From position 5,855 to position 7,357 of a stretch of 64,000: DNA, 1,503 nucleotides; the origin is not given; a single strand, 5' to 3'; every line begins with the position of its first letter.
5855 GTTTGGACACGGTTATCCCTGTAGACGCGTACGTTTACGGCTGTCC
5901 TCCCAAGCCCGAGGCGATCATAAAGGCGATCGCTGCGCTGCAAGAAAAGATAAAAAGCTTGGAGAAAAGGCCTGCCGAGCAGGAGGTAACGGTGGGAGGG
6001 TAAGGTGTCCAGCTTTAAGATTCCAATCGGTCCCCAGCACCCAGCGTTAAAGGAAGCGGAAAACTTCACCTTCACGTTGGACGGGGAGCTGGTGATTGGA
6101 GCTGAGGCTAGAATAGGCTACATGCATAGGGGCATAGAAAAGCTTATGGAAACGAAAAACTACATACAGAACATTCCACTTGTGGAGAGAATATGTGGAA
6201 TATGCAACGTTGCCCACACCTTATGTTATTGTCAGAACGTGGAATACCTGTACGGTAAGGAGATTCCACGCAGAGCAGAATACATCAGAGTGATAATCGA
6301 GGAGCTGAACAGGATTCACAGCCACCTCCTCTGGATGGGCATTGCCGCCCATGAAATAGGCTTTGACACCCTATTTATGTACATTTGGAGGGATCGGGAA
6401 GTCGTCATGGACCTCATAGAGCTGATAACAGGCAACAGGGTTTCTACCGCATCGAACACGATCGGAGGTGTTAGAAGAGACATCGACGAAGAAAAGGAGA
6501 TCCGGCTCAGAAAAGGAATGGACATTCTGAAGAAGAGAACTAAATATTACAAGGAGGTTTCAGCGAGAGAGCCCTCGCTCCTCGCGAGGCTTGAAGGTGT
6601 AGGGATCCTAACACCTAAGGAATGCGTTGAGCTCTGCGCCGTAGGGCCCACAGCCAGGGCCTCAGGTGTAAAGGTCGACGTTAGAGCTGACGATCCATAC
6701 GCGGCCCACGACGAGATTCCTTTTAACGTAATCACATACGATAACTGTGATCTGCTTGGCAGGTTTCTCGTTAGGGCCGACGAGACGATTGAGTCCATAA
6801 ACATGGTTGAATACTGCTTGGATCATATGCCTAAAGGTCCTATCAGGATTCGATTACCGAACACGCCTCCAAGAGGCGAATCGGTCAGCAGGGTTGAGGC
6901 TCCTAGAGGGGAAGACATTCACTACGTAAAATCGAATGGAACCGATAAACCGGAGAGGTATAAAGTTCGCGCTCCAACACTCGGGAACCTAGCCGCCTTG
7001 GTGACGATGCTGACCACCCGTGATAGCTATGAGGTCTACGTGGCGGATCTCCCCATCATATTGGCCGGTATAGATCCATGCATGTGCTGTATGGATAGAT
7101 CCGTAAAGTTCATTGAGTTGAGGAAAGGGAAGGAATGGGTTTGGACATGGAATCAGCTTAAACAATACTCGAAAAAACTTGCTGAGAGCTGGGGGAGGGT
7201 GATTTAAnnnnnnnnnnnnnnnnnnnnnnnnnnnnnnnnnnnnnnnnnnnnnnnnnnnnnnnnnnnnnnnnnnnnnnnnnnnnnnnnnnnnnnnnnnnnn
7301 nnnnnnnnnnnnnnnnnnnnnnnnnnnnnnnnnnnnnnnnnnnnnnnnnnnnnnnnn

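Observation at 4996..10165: Minimal Ech/Mbh-like [NiFe] hydrogenase module with no adjacent membrane subunits, embedded with RAM-domain, FrhB-like, PurM-fold, ferredoxin and NikR genes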

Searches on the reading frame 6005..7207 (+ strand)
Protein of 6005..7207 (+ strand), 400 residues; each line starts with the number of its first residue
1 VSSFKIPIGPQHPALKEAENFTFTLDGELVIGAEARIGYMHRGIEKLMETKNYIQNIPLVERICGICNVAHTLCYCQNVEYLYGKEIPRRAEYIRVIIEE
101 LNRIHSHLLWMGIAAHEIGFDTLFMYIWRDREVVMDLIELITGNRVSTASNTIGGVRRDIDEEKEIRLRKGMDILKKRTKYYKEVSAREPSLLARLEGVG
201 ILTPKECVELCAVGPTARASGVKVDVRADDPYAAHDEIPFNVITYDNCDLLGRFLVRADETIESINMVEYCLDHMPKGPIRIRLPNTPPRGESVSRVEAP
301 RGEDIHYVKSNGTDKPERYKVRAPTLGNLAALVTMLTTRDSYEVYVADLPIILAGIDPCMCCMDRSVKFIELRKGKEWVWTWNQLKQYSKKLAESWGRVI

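Call 4: search_protein_families(library=pfam, proteins=[window:6005-7207:+], max_evalue=0.01)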
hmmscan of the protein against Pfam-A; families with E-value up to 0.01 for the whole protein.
window:6005-7207:+ (400 aa): 2 families
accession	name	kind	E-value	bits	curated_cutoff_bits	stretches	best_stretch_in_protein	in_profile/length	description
PF00346.24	Complex1_49kDa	-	1.2e-64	218.4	24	2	118-282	2-166/271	Respiratory-chain NADH dehydrogenase, 49 Kd subunit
PF00374.24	NiFeSe_Hases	-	5.7e-14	52.4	25.8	1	42-110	1-69/508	Nickel-dependent hydrogenase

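Call 5: search_protein_families(library=ncbifam, proteins=[window:6005-7207:+], max_evalue=0.01)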
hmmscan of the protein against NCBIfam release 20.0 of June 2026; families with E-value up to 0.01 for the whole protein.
window:6005-7207:+ (400 aa): 14 families
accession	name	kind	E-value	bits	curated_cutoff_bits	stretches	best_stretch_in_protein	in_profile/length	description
NF004739.1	PRK06075.1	equivalog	2.2e-100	336.2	360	2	5-282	2-279/384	NADH-quinone oxidoreductase subunit D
TIGR01962.1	NuoD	equivalog_domain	2.3e-93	313.2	459.35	2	5-284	4-283/386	NADH dehydrogenase (quinone) subunit D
NF040602.1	F420_dehyd_FpoD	exception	4.2e-89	299.1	600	1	6-365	10-372/372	F420H2 dehydrogenase subunit FpoD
NF008974.0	PRK12322.1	equivalog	1.6e-82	277.4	522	1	4-364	7-365/366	NADH-quinone oxidoreductase subunit D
NF009808.0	PRK13292.1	equivalog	2.4e-73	247.3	1156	2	6-278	410-682/791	NADH-quinone oxidoreductase subunit B/C/D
NF008728.0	PRK11742.1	equivalog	2.3e-66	224.4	840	2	7-289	218-500/598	NADH-quinone oxidoreductase subunit C/D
NF005649.0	PRK07415.1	equivalog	1.4e-64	218.6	583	2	6-280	13-288/394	NAD(P)H-quinone oxidoreductase subunit H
NF033181.1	NiFeSe_hydrog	equivalog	5e-20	71.9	600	2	28-110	25-106/507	nickel-dependent hydrogenase large subunit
NF045518.1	H2_NiFeSe_large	exception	6.7e-19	68.1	780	2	36-110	32-106/485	NiFeSe hydrogenase large subunit HysA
TIGR03295.1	frhA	equivalog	5.2e-18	65.2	392.5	1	42-178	41-184/412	coenzyme F420 hydrogenase subunit alpha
NF007778.0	PRK10467.1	equivalog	9.8e-10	37.3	969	1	37-109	34-106/567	hydrogenase 2 large subunit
NF041785.2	VhuA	equivalog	1e-09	37.5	800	1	42-111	39-108/418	F420-non-reducing hydrogenase Vhu subunit A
NF007550.0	PRK10170.1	equivalog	3.3e-09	35.7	1101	1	26-111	38-123/597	Ni/Fe-hydrogenase large subunit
NF040828.1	sulfhyd_ShyA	equivalog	2e-08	33.6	700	1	42-146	38-145/415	NAD(P)-dependent hydrogenase/sulfhydrogenase 2 subunit alpha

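Call 7: find_homologous_proteins(query=window:6005-7207:+, max_evalue=1e-20)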
Query window:6005-7207:+ (400 aa): 8000 proteins with E <= 1e-20 among 8000 candidates; the best 120 are listed.
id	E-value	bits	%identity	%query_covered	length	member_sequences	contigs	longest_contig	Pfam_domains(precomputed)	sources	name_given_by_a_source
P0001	1.9e-273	924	100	100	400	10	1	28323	PF00374.25,PF00346.25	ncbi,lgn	ncbi:MAG: nickel-dependent hydrogenase large subunit [Candidatus Bathyarchaeia archaeon]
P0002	1.9e-233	793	85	98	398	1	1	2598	PF00374.25,PF00346.25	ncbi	-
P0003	9.6e-220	748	78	98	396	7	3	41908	PF00374.25,PF00346.25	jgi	jgi:NADH-quinone oxidoreductase subunit D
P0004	2.6e-217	740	79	98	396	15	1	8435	PF00374.25,PF00346.25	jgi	jgi:NADH-quinone oxidoreductase subunit D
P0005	2.8e-213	726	77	97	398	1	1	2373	PF00374.25,PF00346.25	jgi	-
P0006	5.0e-212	722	77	98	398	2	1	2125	PF00374.25,PF00346.25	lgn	-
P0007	3.6e-211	719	77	99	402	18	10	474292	PF00374.25,PF00346.25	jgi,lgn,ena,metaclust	jgi:NADH-quinone oxidoreductase subunit D|metaclust:\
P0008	1.3e-210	718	76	98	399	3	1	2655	PF00374.25,PF00346.25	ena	-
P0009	6.6e-210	715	77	98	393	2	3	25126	PF00374.25,PF00346.25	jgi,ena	-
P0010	3.4e-209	713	75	98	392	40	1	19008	PF00374.25,PF00346.25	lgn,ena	-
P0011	6.5e-209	712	77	97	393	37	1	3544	PF00374.25,PF00346.25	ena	-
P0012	1.4e-207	707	75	98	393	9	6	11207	PF00374.25,PF00346.25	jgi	jgi:Ni,Fe-hydrogenase III large subunit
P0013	2.0e-205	700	80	92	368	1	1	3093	PF00374.25,PF00346.25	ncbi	ncbi:MAG: nickel-dependent hydrogenase large subunit, partial [Candidatus Bathyarchaeia archaeon]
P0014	1.2e-204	698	73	97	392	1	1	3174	PF00374.25,PF00346.25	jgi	-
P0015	1.2e-201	688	73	98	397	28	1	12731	PF00374.25,PF00346.25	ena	-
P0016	9.7e-201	685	70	98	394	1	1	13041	PF00374.25,PF00346.25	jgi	jgi:membrane-bound hydrogenase subunit alpha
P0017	4.9e-200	683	70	98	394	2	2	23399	PF00374.25,PF00346.25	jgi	jgi:membrane-bound hydrogenase subunit alpha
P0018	1.6e-198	678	70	98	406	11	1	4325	PF00374.25,PF00346.25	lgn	-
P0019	3.1e-198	677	72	98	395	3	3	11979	PF00374.25,PF00346.25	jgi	-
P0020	3.5e-198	677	73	96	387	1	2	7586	PF00374.25,PF00346.25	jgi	-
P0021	4.2e-197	673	73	98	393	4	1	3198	PF00374.25,PF00346.25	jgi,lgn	-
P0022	8.6e-196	669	72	99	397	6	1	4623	PF00374.25,PF00346.25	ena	-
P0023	1.2e-195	668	72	98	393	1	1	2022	PF00374.25,PF00346.25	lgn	-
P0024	2.5e-195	667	69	98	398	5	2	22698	PF00374.25,PF00346.25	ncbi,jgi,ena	-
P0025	1.3e-189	648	68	99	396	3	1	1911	PF00374.25,PF00346.25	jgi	jgi:membrane-bound hydrogenase subunit alpha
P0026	1.5e-185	635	66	98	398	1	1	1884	PF00374.25,PF00346.25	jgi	-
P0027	8.2e-185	633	66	98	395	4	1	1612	PF00374.25,PF00346.25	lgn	-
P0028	3.1e-184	631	66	98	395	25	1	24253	PF00374.25,PF00346.25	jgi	-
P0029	3.2e-184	631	66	99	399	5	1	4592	PF00374.25,PF00346.25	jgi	jgi:NADH-quinone oxidoreductase subunit D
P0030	5.5e-182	623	65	98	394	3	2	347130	PF00374.25,PF00346.25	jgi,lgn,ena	jgi:membrane-bound hydrogenase subunit alpha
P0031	5.9e-182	623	80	83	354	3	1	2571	PF00374.25,PF00346.25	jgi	jgi:NADH-quinone oxidoreductase subunit D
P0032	9.8e-182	622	64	98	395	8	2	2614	PF00374.25,PF00346.25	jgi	-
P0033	1.6e-181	622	69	98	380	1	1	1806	PF00374.25,PF00346.25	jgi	-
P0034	1.4e-180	619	64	98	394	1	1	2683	PF00374.25,PF00346.25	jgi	-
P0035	1.4e-178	612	64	98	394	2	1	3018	PF00374.25,PF00346.25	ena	-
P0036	5.7e-177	607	65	97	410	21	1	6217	PF00374.25,PF00346.25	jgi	jgi:NADH-quinone oxidoreductase subunit D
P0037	4.0e-173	594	65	98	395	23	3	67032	PF00374.25,PF00346.25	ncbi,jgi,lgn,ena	-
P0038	3.5e-171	588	63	97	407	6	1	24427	PF00374.25,PF00346.25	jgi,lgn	-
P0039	3.2e-170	584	66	97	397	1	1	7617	PF00374.25,PF00346.25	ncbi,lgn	-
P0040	2.6e-166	572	62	98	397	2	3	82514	PF00374.25,PF00346.25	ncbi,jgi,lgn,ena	-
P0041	3.1e-166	571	64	98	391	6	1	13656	PF00374.25,PF00346.25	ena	-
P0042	7.4e-166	570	63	98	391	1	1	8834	PF00374.25,PF00346.25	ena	-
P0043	1.4e-165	569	64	98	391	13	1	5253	PF00374.25,PF00346.25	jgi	-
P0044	1.8e-165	569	63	98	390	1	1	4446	PF00374.25,PF00346.25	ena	-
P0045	2.1e-165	569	62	98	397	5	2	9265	PF00374.25,PF00346.25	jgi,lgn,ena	jgi:NADH-quinone oxidoreductase subunit D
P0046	2.2e-165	569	62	98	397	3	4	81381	PF00374.25,PF00346.25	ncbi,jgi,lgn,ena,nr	ncbi:MAG: NADH dehydrogenase subunit [Thermoprotei archaeon]|nr:MAG: NADH dehydrogenase subunit [The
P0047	2.5e-165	568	63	98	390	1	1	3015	PF00374.25,PF00346.25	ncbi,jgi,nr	ncbi:NADH dehydrogenase subunit [Candidatus Bathyarchaeota archaeon]|nr:MAG: NADH dehydrogenase subu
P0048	5.6e-165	567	61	98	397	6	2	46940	PF00374.25,PF00346.25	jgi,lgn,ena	-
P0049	8.6e-165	567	63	98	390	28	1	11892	PF00374.25,PF00346.25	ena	-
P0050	1.7e-164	566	63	98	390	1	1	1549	PF00374.25,PF00346.25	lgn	-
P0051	5.0e-164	564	64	98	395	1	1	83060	PF00374.25,PF00346.25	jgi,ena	-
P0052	7.5e-164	564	63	98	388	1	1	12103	PF00374.25,PF00346.25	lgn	-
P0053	8.3e-164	563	62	97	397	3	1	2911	PF00374.25,PF00346.25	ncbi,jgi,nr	ncbi:MAG: NADH dehydrogenase subunit [Thermoprotei archaeon]|nr:MAG: NADH dehydrogenase subunit [The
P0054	1.3e-163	563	63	98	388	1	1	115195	PF00374.25,PF00346.25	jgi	-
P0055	2.9e-163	562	61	97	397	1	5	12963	PF00374.25,PF00346.25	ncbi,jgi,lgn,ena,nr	ncbi:MAG: NADH dehydrogenase subunit [Thermoprotei archaeon]|nr:MAG: NADH dehydrogenase subunit [The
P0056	3.1e-163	561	61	97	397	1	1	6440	PF00374.25,PF00346.25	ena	-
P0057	4.1e-163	561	61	97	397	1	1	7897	PF00374.25,PF00346.25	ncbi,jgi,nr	ncbi:MAG: NADH dehydrogenase subunit [Thermoprotei archaeon]|nr:MAG: NADH dehydrogenase subunit [The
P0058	5.3e-163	561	61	97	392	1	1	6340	PF00374.25,PF00346.25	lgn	-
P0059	6.6e-163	560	61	98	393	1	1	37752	PF00374.25,PF00346.25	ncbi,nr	ncbi:MAG: nickel-dependent hydrogenase large subunit [Thermoproteota archaeon]|nr:nickel-dependent h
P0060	1.2e-162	559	63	98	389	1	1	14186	PF00374.25,PF00346.25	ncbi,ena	-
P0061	1.6e-162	559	63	98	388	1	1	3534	PF00374.25,PF00346.25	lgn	-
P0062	2.0e-162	559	75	78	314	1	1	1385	PF00346.25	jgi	jgi:NADH-quinone oxidoreductase subunit D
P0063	2.1e-162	559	63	99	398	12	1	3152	PF00374.25,PF00346.25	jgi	-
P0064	2.7e-162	558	62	98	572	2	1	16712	PF00374.25,PF00329.26,PF00346.25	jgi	-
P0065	3.1e-162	558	60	98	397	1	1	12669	PF00374.25,PF00346.25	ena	-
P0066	3.1e-162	558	61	98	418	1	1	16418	PF00374.25,PF00346.25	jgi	-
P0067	4.2e-162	558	64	96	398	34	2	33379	PF00374.25,PF00346.25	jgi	-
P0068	4.3e-162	558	60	98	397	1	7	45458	PF00374.25,PF00346.25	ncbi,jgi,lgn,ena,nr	ncbi:MAG: NADH dehydrogenase subunit [Thermoprotei archaeon]|nr:MAG: NADH dehydrogenase subunit [The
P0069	4.4e-162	558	60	98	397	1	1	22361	PF00374.25,PF00346.25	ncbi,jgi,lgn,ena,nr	ncbi:MAG: NADH dehydrogenase subunit [Thermoprotei archaeon]|nr:MAG: NADH dehydrogenase subunit [The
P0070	6.2e-162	557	63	97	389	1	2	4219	PF00374.25,PF00346.25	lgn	-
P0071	6.4e-162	557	63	97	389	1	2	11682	PF00374.25,PF00346.25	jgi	-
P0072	8.7e-162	557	63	98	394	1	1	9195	PF00374.25,PF00346.25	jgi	-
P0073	1.1e-161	556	60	98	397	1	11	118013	PF00374.25,PF00346.25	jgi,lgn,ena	-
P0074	1.1e-161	556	63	98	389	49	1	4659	PF00374.25,PF00346.25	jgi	-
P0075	1.3e-161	556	64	97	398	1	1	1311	PF00374.25,PF00346.25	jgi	-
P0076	1.9e-161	556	63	98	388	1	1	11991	PF00374.25,PF00346.25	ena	-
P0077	3.1e-161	555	61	98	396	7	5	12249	PF00374.25,PF00346.25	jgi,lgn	-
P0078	3.7e-161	555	61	98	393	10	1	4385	PF00374.25,PF00346.25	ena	-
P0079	4.3e-161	554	63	98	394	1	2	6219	PF00374.25,PF00346.25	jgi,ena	-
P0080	4.3e-161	554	64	96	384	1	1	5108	PF00374.25,PF00346.25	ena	-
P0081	4.8e-161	554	62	97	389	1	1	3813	PF00374.25,PF00346.25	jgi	jgi:membrane-bound hydrogenase subunit alpha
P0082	5.0e-161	554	62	98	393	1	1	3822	PF00374.25,PF00346.25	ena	-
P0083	5.7e-161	554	62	98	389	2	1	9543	PF00374.25,PF00346.25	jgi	jgi:membrane-bound hydrogenase subunit alpha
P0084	6.1e-161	554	64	96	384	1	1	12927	PF00374.25,PF00346.25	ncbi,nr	ncbi:NADH dehydrogenase subunit [Candidatus Bathyarchaeota archaeon B24-2]|nr:MAG: NADH dehydrogenas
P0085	6.1e-161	554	64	96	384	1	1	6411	PF00374.25,PF00346.25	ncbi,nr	ncbi:NADH dehydrogenase subunit [Candidatus Bathyarchaeota archaeon]|nr:MAG: NADH dehydrogenase subu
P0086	6.6e-161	554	64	97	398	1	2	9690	PF00374.25,PF00346.25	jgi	-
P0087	6.8e-161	554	64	96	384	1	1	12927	PF00374.25,PF00346.25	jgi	-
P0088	6.8e-161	554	64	96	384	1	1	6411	PF00374.25,PF00346.25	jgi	-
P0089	8.9e-161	553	63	97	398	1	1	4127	PF00374.25,PF00346.25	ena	-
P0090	1.1e-160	553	64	97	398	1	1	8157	PF00374.25,PF00346.25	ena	-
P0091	1.1e-160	553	64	96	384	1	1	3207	PF00374.25,PF00346.25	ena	-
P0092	1.2e-160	553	63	97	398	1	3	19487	PF00374.25,PF00346.25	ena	-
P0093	1.2e-160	553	62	98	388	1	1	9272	PF00374.25,PF00346.25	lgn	-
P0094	1.2e-160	553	63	97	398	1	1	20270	PF00374.25,PF00346.25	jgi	-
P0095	1.2e-160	553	63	97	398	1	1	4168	PF00374.25,PF00346.25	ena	-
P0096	1.3e-160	553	60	98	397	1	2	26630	PF00374.25,PF00346.25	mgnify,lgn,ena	mgnify:CR=1 FL=1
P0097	1.5e-160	553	63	97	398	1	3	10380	PF00374.25,PF00346.25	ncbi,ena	-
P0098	1.6e-160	553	64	96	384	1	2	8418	PF00374.25,PF00346.25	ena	-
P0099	1.6e-160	552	63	97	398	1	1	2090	PF00374.25,PF00346.25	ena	-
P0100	2.3e-160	552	64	96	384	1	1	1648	PF00374.25,PF00346.25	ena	-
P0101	2.5e-160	552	64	96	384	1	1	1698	PF00374.25,PF00346.25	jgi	-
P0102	2.8e-160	552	64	96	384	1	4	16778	PF00374.25,PF00346.25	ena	-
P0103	2.9e-160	552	64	96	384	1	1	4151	PF00374.25,PF00346.25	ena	-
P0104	3.0e-160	552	64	96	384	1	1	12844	PF00374.25,PF00346.25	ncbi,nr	ncbi:nickel-dependent hydrogenase large subunit [Candidatus Bathyarchaeota archaeon]|nr:nickel-depen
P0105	3.0e-160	552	60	98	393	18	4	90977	PF00374.25,PF00346.25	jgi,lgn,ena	jgi:NADH-quinone oxidoreductase subunit D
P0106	3.0e-160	552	59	98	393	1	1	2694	PF00374.25,PF00346.25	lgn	-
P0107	3.1e-160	552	64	96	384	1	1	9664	PF00374.25,PF00346.25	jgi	-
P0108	3.2e-160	552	61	98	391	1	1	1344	PF00374.25,PF00346.25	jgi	jgi:membrane-bound hydrogenase subunit alpha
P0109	4.0e-160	551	64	96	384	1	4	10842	PF00374.25,PF00346.25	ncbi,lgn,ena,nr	ncbi:NADH dehydrogenase subunit [Candidatus Bathyarchaeota archaeon]|nr:MAG: NADH dehydrogenase subu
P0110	4.3e-160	551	63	98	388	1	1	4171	PF00374.25,PF00346.25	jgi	-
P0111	4.5e-160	551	64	96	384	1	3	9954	PF00374.25,PF00346.25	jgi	-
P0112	5.2e-160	551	62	98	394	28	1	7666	PF00374.25,PF00346.25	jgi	-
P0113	5.6e-160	551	63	96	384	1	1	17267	PF00374.25,PF00346.25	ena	-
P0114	6.4e-160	551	63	97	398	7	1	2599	PF00374.25,PF00346.25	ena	-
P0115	7.6e-160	550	63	98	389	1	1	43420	PF00374.25,PF00346.25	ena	-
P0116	1.0e-159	550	60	97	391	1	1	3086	PF00374.25,PF00346.25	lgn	-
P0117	1.1e-159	550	63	97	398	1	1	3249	PF00374.25,PF00346.25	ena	-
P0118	1.2e-159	550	61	98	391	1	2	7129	PF00374.25,PF00346.25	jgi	jgi:membrane-bound hydrogenase subunit alpha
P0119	1.3e-159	550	62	98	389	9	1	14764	PF00374.25,PF00346.25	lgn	-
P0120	1.3e-159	549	61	97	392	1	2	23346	PF00374.25,PF00346.25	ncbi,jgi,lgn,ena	-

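Call 9: find_encoding_contigs(protein=P0007, flank=10000, max_places=3)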
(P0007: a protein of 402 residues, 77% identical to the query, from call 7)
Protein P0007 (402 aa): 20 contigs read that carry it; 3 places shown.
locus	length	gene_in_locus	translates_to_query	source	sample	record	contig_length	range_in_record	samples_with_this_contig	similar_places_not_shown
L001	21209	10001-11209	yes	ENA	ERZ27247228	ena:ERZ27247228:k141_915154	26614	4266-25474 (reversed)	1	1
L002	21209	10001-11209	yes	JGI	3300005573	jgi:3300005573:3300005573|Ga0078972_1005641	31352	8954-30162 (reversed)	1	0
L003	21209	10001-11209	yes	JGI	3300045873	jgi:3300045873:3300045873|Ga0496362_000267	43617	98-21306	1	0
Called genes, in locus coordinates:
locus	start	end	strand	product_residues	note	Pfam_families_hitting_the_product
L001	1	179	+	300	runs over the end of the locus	PF01073:3Beta_HSD, PF01370:Epimerase, PF02719:Polysacc_synt_2, PF04321:RmlD_sub_bind, PF16363:GDP_Man_Dehyd, PF07993:NAD_binding_4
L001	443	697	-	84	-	PF03477:ATP-cone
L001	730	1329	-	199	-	PF00011:HSP20, PF04969:CS (weak), PF17886:ArsA_HSP20 (weak)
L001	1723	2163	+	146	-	PF27297:AF_0843 (weak)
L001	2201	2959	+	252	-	PF01026:TatD_DNase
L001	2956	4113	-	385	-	PF00155:Aminotran_1_2, PF00266:Aminotran_5 (faint), PF01041:DegT_DnrJ_EryC1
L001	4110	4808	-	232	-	PF00702:Hydrolase, PF13419:HAD_2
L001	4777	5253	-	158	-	PF01467:CTP_transf_like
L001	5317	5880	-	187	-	PF01862:PvlArgDC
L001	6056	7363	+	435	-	PF20695:UbiD_N, PF01977:UbiD, PF20696:UbiD_C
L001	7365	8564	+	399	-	PF04412:AcnX, PF28403:AcnX_2nd, PF28406:AcnX_3rd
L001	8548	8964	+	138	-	PF01989:AcnX_swivel_put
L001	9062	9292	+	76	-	PF01037:AsnC_trans_reg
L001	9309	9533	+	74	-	PF01037:AsnC_trans_reg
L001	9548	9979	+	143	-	PF01058:Oxidored_q6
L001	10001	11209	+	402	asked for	PF00374:NiFeSe_Hases, PF00346:Complex1_49kDa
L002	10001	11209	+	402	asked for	PF00374:NiFeSe_Hases, PF00346:Complex1_49kDa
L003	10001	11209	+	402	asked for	PF00374:NiFeSe_Hases, PF00346:Complex1_49kDa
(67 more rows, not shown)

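Call 10: find_encoding_contigs(protein=P0030, flank=10000, max_places=2)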
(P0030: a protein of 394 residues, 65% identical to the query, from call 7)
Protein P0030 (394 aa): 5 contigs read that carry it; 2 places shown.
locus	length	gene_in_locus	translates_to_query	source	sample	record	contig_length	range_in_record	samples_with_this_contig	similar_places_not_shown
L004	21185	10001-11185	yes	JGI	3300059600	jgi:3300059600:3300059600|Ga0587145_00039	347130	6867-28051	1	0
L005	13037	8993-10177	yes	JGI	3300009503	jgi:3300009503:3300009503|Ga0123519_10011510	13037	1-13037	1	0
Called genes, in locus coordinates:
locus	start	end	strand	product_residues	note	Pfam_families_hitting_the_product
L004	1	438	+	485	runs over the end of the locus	PF00478:IMPDH, PF04481:DUF561 (faint), PF00571:CBS, PF01070:FMN_dh (weak), PF03060:NMO (weak), PF01645:Glu_synthase (weak)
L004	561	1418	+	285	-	PF00730:HhH-GPD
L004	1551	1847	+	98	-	-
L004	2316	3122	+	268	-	PF01177:Asp_Glu_race, PF17645:Amdase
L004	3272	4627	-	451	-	PF01546:Peptidase_M20, PF07687:M20_dimer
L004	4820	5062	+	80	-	PF01037:AsnC_trans_reg, PF22482:AsnC_trans_reg_3 (weak)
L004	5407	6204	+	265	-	PF08704:GCD14, PF01135:PCMT (weak)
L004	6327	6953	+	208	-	-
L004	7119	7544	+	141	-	PF13183:Fer4_8 (weak)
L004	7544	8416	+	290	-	PF02754:CCG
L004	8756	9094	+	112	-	PF00507:Oxidored_q4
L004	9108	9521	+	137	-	PF01058:Oxidored_q6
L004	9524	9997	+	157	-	PF00329:Complex1_30kDa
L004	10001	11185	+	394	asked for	PF00374:NiFeSe_Hases, PF00346:Complex1_49kDa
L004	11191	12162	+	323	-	PF00146:NADHdh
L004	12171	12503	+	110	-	PF12837:Fer4_6 (weak), PF13237:Fer4_10 (weak), PF14697:Fer4_21 (weak), PF12838:Fer4_7, PF13187:Fer4_9 (weak), PF13484:Fer4_16 (faint), PF00037:Fer4 (weak)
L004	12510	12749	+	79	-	PF13244:MbhD, PF00499:Oxidored_q3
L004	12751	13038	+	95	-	-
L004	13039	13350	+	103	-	PF00420:Oxidored_q2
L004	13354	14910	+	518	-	PF00662:Proton_antipo_N, PF00361:Proton_antipo_M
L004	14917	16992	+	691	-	PF00662:Proton_antipo_N, PF00361:Proton_antipo_M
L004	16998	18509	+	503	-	PF00662:Proton_antipo_N, PF00361:Proton_antipo_M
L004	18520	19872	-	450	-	PF27218:MJ0043_C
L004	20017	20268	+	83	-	-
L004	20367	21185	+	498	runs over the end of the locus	PF00587:tRNA-synt_2b, PF03129:HGTP_anticodon, PF09180:ProRS-C_1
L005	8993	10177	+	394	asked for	PF00374:NiFeSe_Hases, PF00346:Complex1_49kDa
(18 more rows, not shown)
